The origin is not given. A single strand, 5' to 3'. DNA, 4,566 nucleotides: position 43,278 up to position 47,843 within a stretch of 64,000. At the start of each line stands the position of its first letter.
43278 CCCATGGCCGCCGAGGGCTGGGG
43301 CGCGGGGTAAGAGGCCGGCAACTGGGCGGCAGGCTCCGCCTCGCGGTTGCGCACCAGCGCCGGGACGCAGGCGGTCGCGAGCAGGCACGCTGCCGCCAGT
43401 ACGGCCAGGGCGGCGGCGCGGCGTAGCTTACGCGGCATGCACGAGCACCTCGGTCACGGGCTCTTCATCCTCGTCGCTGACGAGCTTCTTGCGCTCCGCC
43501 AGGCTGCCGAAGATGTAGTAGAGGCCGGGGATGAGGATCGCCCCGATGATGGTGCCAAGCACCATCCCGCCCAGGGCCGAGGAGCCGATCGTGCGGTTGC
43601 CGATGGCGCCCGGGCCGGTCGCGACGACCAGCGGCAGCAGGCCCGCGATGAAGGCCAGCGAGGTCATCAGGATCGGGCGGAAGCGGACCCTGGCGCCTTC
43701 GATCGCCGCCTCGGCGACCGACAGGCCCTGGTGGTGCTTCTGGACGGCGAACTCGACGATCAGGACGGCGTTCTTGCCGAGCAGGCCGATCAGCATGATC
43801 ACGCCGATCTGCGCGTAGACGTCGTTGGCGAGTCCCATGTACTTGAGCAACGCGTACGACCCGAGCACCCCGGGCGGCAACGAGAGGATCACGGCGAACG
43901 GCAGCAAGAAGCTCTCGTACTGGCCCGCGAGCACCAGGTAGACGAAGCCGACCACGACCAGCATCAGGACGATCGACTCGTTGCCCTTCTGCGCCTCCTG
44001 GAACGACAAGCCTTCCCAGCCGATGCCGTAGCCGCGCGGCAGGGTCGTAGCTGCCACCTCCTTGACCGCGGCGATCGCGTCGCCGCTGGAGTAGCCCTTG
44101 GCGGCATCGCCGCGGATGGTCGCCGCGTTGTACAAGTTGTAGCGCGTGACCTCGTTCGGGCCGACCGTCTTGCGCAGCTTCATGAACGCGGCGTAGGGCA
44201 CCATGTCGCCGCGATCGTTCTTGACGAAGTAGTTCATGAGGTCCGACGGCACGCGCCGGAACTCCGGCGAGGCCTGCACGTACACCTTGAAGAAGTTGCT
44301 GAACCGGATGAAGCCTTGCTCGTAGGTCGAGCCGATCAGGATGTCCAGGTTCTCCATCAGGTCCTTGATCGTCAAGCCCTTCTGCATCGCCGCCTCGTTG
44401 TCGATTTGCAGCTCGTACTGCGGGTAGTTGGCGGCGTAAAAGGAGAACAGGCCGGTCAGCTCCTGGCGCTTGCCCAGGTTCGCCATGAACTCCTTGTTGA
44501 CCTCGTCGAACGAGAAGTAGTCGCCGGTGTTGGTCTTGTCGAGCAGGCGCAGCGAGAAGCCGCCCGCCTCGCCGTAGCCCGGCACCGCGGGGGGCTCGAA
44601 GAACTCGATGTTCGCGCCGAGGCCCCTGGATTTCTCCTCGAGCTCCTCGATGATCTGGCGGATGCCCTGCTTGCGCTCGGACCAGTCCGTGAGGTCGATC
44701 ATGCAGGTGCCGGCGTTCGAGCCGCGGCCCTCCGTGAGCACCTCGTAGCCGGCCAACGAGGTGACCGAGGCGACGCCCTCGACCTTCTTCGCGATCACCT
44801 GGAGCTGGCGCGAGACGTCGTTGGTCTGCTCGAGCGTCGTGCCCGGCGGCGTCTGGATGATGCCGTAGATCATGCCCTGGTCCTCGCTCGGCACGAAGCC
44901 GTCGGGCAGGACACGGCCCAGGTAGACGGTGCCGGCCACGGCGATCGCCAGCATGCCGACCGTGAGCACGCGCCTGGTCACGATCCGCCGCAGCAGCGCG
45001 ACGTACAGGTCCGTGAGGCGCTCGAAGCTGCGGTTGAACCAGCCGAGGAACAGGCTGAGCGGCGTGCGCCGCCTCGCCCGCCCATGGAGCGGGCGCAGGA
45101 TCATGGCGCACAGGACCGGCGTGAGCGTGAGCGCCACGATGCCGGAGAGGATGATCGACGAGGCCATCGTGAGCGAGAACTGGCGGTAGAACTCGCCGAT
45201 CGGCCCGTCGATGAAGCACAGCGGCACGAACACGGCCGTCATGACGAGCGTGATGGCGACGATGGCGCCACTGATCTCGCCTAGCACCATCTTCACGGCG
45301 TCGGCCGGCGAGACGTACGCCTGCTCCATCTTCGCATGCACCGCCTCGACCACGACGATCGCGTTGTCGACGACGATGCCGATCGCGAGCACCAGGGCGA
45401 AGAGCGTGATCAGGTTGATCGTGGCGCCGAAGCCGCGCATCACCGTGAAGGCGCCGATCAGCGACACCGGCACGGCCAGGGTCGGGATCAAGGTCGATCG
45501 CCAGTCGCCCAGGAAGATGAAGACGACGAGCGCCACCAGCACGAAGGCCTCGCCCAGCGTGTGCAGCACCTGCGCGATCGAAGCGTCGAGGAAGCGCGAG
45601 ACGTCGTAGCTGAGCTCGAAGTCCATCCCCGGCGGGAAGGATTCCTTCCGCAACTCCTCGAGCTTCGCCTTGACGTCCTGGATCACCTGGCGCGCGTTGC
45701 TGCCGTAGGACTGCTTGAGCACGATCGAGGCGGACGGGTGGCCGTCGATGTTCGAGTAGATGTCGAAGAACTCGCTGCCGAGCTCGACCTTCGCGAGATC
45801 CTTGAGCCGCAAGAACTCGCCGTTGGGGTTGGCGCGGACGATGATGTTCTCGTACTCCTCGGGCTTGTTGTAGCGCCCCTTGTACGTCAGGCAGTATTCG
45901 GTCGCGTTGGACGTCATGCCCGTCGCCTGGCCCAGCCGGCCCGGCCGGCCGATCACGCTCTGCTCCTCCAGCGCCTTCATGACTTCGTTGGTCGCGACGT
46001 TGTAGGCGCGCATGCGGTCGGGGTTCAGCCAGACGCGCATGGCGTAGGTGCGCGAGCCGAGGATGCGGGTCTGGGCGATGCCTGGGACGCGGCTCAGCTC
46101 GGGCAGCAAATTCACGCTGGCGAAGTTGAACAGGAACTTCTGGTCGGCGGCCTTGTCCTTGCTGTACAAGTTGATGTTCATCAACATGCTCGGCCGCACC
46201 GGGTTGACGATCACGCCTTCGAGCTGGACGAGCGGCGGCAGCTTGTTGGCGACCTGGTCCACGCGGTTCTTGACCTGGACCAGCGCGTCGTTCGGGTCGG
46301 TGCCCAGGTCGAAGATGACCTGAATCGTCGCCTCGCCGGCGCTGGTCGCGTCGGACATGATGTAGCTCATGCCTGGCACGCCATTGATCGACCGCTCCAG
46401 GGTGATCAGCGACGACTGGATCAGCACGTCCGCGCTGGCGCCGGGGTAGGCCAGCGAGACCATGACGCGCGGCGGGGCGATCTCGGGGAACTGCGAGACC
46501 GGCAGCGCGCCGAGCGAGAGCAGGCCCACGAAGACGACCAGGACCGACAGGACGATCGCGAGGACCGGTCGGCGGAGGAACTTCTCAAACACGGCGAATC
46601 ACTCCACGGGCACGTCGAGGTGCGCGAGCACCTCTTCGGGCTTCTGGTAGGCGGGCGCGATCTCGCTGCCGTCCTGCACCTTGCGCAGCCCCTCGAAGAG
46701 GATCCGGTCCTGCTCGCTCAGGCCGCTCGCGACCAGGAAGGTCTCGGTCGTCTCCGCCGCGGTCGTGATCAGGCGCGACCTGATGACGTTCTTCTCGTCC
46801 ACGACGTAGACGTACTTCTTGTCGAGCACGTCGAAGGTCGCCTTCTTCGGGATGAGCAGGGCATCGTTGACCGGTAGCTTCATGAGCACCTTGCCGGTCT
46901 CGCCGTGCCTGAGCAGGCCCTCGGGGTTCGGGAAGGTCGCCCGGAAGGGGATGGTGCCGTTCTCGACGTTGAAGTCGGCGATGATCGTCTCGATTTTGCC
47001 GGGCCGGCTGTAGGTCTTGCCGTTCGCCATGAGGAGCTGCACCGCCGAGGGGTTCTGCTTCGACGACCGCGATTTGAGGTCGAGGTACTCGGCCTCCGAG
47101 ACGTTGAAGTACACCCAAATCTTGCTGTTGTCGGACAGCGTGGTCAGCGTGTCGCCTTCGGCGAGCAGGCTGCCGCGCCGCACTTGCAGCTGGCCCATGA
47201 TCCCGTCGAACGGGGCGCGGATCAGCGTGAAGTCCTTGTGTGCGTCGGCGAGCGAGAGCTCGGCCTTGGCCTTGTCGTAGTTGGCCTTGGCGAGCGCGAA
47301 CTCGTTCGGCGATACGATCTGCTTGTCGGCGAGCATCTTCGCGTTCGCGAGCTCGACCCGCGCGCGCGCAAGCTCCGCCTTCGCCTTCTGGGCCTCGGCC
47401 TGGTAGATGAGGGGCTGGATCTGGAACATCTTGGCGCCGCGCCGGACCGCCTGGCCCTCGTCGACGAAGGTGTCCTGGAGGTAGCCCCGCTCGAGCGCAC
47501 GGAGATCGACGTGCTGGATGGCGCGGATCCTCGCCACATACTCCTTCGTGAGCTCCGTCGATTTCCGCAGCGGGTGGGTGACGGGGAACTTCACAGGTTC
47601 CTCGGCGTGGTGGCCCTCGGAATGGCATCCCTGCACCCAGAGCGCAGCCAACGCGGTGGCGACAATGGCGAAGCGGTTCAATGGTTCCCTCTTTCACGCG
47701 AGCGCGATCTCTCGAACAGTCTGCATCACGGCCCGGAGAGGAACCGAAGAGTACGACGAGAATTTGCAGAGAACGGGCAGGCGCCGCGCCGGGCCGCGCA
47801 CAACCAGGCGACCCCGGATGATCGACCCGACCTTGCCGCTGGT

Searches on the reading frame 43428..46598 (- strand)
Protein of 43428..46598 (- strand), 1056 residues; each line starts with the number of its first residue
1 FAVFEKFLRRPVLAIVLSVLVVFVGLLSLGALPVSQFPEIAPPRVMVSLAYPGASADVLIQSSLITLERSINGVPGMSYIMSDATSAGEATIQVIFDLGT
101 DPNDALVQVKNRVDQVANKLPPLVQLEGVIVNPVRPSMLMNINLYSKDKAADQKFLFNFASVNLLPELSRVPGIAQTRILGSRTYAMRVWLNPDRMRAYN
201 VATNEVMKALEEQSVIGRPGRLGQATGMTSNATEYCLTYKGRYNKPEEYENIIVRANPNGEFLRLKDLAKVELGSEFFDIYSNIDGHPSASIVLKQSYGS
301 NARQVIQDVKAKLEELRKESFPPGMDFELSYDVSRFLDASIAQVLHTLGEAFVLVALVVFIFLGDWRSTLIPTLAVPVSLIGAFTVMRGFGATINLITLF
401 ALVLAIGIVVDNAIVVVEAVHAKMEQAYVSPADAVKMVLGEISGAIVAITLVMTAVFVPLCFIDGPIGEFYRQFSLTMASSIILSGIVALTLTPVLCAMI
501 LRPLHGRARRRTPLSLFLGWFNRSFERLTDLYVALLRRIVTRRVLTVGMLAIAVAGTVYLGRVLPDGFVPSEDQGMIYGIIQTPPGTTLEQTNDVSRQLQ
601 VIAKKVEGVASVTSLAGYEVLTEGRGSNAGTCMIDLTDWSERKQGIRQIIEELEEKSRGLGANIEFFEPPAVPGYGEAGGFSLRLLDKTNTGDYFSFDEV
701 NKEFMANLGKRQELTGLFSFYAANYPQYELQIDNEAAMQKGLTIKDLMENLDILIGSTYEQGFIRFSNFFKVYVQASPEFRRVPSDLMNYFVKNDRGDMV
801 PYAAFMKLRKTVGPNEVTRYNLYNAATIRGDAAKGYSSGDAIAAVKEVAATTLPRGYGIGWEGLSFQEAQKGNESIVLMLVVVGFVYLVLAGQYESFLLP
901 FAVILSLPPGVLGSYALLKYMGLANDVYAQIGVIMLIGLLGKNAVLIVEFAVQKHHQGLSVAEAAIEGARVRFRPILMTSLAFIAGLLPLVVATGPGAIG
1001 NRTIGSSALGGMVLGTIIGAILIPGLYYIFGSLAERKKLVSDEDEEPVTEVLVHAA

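Call 66: search_protein_families(library=pfam, proteins=[window:43428-46598:-], max_evalue=0.00001)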
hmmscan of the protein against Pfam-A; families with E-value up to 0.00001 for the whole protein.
window:43428-46598:- (1056 aa): 1 family
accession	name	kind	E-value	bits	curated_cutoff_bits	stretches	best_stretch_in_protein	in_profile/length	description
PF00873.25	ACR_tran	-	1.3e-286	953.8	28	1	5-1030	3-1020/1021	AcrB/AcrD/AcrF family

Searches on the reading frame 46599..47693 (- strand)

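Call 71: search_protein_families(library=pfam, proteins=[window:46599-47693:-], max_evalue=0.0001)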
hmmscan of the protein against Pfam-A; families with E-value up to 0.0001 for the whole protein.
window:46599-47693:- (364 aa): 2 families
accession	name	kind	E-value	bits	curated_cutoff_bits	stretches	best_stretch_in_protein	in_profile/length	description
PF16576.10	HlyD_D23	-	1.8e-18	67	30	1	69-264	27-211/214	Barrel-sandwich domain of CusB or HlyD membrane-fusion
PF13437.12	HlyD_3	-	3.9e-15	56.9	22.2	1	158-260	2-102/106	HlyD family secretion protein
